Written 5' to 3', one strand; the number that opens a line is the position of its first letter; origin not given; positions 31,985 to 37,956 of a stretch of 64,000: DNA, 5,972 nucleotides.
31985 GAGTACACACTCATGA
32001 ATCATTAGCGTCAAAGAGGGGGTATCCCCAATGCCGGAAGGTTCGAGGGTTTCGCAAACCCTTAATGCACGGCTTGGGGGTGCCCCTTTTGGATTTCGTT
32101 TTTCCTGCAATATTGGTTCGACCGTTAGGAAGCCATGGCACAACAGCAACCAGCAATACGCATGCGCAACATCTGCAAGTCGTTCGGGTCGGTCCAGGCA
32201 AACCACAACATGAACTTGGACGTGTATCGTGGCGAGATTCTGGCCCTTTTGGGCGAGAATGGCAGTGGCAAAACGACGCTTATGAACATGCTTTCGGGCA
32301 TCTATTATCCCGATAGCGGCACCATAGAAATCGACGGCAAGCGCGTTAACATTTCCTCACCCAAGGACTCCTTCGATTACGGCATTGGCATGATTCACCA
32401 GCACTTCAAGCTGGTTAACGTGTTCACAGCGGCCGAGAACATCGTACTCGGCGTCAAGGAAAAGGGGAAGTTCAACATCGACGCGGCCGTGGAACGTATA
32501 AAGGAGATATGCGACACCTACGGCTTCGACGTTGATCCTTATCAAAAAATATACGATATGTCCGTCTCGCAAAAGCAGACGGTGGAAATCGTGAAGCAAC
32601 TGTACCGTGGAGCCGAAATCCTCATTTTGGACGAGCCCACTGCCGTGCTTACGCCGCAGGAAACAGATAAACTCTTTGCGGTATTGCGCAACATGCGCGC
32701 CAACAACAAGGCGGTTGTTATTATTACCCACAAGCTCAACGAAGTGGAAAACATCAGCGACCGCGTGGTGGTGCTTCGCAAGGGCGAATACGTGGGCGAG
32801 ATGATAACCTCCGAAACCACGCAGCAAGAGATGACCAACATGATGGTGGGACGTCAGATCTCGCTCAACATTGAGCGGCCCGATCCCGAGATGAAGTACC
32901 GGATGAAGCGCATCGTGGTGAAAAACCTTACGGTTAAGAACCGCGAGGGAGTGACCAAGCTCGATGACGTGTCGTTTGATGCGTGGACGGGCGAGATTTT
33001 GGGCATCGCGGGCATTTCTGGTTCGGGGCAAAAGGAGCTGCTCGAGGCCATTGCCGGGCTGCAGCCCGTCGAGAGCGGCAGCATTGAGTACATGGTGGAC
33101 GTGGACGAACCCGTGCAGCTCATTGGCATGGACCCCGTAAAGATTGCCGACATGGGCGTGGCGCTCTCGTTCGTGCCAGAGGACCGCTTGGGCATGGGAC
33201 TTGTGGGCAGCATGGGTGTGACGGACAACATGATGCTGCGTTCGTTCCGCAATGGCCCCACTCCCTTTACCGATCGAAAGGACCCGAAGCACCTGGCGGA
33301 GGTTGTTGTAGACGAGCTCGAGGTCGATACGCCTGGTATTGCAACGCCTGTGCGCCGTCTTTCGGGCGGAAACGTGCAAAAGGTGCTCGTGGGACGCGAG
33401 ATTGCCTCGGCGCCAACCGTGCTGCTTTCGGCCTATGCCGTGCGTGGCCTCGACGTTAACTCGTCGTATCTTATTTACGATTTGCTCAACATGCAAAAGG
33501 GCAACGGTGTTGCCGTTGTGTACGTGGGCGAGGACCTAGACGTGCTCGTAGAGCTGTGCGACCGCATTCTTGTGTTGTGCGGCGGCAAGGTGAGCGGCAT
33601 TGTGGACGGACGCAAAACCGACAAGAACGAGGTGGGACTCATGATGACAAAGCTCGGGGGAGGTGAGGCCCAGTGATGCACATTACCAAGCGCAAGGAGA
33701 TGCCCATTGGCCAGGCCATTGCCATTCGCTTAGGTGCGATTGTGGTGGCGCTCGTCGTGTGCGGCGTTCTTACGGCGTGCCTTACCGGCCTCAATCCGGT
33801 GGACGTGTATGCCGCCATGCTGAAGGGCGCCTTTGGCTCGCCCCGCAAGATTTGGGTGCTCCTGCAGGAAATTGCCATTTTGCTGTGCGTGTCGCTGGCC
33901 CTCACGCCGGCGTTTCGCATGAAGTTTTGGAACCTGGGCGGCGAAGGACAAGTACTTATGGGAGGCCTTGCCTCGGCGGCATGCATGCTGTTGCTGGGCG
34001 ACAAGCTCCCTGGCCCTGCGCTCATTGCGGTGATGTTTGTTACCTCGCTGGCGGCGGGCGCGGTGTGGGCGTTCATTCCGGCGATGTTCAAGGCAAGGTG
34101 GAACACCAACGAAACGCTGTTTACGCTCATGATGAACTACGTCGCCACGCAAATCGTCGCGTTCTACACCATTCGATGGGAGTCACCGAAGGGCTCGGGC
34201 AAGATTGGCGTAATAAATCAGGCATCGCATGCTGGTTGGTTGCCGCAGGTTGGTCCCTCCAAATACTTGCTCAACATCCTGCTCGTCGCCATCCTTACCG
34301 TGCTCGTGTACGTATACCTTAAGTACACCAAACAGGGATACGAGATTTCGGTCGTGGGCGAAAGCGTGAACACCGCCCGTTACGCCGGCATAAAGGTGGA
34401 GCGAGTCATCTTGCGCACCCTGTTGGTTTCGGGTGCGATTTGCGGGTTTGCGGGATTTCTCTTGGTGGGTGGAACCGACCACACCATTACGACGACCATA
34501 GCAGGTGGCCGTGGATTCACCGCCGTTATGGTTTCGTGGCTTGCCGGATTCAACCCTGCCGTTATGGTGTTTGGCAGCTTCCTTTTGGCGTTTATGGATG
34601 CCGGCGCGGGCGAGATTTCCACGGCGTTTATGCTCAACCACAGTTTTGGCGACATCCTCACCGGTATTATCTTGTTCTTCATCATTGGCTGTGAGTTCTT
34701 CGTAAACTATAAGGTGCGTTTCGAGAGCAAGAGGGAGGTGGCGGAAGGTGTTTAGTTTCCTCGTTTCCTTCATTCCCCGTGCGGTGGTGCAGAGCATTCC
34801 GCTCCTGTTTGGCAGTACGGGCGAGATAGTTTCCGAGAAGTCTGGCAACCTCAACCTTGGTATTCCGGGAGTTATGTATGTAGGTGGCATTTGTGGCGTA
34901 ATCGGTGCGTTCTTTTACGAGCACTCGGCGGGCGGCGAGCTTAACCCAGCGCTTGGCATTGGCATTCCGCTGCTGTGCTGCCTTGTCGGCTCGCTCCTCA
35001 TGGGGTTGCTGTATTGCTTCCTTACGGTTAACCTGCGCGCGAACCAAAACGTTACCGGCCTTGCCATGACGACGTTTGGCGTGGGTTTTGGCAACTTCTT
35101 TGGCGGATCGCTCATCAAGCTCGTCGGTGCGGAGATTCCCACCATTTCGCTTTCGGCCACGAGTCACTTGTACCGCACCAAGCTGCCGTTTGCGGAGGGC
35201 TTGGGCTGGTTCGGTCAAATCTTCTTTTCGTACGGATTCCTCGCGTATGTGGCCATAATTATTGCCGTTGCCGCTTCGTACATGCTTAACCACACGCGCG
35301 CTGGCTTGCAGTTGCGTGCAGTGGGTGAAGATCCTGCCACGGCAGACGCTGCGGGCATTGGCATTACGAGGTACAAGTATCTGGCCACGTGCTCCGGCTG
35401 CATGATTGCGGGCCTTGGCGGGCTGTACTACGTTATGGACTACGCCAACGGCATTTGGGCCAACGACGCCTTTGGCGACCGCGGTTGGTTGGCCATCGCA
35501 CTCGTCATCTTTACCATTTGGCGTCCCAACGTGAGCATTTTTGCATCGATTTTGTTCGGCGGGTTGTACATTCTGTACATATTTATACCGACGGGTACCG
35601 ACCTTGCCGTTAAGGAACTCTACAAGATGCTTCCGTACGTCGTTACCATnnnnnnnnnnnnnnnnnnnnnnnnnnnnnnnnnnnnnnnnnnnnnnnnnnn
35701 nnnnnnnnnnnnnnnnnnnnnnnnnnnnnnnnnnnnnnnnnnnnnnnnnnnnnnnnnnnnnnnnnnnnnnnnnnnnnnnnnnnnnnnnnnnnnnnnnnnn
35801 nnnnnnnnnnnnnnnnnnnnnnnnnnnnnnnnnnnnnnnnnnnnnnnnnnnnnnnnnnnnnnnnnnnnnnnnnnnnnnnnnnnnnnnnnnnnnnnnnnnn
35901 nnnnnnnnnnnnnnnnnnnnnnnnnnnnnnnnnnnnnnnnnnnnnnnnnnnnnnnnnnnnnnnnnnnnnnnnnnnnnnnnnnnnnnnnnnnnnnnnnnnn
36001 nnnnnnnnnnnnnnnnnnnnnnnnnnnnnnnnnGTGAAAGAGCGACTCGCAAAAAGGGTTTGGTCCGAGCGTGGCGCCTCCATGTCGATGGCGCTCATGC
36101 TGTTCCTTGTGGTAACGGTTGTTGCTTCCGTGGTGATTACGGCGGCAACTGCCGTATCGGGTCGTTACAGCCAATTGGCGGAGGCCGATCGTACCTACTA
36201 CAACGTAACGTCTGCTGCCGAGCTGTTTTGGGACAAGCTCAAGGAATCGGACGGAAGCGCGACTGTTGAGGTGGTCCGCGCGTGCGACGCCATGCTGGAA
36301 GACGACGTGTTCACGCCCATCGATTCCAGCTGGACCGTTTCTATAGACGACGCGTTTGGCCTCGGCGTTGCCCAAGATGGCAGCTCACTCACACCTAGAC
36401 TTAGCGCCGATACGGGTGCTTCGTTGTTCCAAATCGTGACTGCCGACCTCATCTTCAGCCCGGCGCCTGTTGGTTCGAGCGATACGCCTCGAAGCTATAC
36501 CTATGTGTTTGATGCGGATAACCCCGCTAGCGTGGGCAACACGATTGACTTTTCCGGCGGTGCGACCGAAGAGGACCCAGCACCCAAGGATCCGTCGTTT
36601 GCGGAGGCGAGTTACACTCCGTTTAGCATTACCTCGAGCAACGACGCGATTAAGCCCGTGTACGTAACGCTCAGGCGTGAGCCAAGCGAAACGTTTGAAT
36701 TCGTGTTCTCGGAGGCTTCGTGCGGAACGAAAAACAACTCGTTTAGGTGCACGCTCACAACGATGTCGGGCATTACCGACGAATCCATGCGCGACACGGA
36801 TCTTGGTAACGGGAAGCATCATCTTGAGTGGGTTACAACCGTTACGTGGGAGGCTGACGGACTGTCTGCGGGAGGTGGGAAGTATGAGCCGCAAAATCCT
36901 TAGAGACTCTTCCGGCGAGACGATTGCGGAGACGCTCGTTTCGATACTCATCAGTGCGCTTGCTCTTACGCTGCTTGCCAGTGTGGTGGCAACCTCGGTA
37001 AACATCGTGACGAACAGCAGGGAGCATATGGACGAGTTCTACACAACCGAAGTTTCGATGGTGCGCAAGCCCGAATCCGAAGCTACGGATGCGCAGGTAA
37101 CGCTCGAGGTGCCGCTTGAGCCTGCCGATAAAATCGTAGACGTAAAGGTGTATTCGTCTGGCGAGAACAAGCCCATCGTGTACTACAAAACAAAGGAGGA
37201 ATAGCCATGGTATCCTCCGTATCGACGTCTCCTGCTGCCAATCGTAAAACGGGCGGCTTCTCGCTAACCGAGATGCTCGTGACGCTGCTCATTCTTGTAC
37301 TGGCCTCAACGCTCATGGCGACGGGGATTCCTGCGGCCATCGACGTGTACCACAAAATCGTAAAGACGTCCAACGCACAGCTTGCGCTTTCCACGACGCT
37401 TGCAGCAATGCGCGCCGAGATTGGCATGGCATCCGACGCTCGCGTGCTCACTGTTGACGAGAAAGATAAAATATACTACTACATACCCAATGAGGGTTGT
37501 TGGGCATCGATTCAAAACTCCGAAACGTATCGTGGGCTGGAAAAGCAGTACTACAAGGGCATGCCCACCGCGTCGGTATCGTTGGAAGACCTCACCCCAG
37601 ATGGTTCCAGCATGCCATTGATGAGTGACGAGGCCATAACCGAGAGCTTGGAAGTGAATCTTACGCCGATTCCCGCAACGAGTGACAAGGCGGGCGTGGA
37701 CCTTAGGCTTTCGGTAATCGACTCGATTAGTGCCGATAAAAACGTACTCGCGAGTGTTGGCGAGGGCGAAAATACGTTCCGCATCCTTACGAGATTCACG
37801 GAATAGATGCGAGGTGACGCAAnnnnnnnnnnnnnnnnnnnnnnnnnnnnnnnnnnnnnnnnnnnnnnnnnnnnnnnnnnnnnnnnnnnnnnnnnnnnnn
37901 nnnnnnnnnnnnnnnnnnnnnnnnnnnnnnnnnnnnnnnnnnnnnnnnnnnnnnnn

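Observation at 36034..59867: Candidate new system: minor-pilin-like set plus a 5,844-aa lipoprotein plus a GT-C-like membrane protein in one co-oriented block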

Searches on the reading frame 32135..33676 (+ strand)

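Call 9: search_protein_families(library=pfam, proteins=[window:32135-33676:+], max_evalue=0.001)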
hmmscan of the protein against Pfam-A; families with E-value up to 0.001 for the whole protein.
window:32135-33676:+ (513 aa): 5 families
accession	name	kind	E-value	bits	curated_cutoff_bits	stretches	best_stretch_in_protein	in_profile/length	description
PF00005.33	ABC_tran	-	1e-43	149.6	25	2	24-170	2-137/137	ABC transporter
PF13304.12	AAA_21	-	6.4e-06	26.9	27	0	35-75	1-54/304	AAA domain, putative AbiEii toxin, Type IV TA system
PF13476.12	AAA_23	-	6.6e-05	24.1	27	1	15-183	5-149/201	AAA domain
PF02463.25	SMC_N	-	0.00028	20.8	40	0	33-51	24-42/220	RecF/RecN/SMC N terminal domain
PF13555.12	AAA_29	-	0.00029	21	27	0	24-60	15-49/61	P-loop containing region of AAA domain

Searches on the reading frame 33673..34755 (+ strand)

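Call 9: search_protein_families(library=pfam, proteins=[window:33673-34755:+], max_evalue=0.001)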
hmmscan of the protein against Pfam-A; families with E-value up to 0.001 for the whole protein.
window:33673-34755:+ (360 aa): 1 family
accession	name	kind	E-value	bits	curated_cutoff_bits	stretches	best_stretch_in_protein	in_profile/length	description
PF02653.21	BPD_transp_2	-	1.3e-28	100.4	26.8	1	65-337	7-268/269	Branched-chain amino acid transport system / permease component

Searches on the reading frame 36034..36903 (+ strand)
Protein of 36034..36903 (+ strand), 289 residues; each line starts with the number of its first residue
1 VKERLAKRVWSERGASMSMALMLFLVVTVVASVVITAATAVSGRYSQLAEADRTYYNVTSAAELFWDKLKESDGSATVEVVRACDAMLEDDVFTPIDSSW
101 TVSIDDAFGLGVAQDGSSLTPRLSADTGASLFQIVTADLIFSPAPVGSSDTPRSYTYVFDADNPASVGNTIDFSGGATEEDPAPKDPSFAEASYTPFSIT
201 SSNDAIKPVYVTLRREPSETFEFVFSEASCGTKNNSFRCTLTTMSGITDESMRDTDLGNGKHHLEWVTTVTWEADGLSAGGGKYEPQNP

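Call 5: search_protein_families(library=pfam, proteins=[window:36034-36903:+], max_evalue=0.1)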
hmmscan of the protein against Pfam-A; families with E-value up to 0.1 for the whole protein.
window:36034-36903:+ (289 aa): 0 families

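Call 27: search_protein_families(library=ncbifam, proteins=[window:36034-36903:+], max_evalue=0.1)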
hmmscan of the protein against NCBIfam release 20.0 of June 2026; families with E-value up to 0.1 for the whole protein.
window:36034-36903:+ (289 aa): 0 families

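Call 92: search_solved_structures(query=A6, max_evalue=10)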
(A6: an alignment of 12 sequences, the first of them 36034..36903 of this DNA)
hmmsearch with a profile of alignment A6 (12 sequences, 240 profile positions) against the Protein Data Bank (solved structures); distinct sequences matched with E-value up to 10: 0.

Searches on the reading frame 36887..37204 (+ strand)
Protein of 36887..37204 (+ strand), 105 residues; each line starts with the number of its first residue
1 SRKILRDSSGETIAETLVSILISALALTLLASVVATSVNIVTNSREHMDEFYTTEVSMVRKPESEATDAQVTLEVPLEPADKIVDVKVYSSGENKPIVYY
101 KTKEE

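Call 5: search_protein_families(library=pfam, proteins=[window:36887-37204:+], max_evalue=0.1)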
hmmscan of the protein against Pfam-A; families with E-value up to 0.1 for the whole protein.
window:36887-37204:+ (105 aa): 0 families

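Call 27: search_protein_families(library=ncbifam, proteins=[window:36887-37204:+], max_evalue=0.1)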
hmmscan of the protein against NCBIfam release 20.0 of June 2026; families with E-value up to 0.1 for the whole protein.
window:36887-37204:+ (105 aa): 1 family
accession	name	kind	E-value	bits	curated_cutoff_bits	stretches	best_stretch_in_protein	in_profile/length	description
TIGR02599.1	TIGR02599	subfamily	0.038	13.2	256.5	1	12-52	3-43/361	Verru_Chthon cassette protein C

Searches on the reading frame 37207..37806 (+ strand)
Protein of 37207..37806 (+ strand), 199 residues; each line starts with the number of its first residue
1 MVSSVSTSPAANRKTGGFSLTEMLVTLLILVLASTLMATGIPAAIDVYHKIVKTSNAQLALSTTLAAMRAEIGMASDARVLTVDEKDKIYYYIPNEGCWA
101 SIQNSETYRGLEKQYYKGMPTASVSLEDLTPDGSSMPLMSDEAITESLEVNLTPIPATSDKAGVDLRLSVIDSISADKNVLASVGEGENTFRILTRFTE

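Call 5: search_protein_families(library=pfam, proteins=[window:37207-37806:+], max_evalue=0.1)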
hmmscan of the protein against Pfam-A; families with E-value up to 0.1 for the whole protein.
window:37207-37806:+ (199 aa): 1 family
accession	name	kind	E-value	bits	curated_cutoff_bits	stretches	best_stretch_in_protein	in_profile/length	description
PF07963.17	N_methyl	-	0.00031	20.6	21.2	1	13-36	2-25/27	Prokaryotic N-terminal methylation motif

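Call 27: search_protein_families(library=ncbifam, proteins=[window:37207-37806:+], max_evalue=0.1)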
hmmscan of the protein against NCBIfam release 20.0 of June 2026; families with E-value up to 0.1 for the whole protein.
window:37207-37806:+ (199 aa): 4 families
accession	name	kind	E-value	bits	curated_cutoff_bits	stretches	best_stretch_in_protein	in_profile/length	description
TIGR02532.1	IV_pilin_GFxxxE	domain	0.0026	17.5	16.3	1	16-36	2-22/24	prepilin-type N-terminal cleavage/methylation domain-containing protein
NF041002.1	pilin_ComGF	equivalog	0.0065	16.7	80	1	17-86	3-69/139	competence type IV pilus minor pilin ComGF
NF041013.1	T4P_ComGE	equivalog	0.011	15.8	49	1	16-70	4-55/83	competence type IV pilus minor pilin ComGE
NF040999.1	pilin_ComGC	equivalog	0.053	13.7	75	1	17-58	3-41/84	competence type IV pilus major pilin ComGC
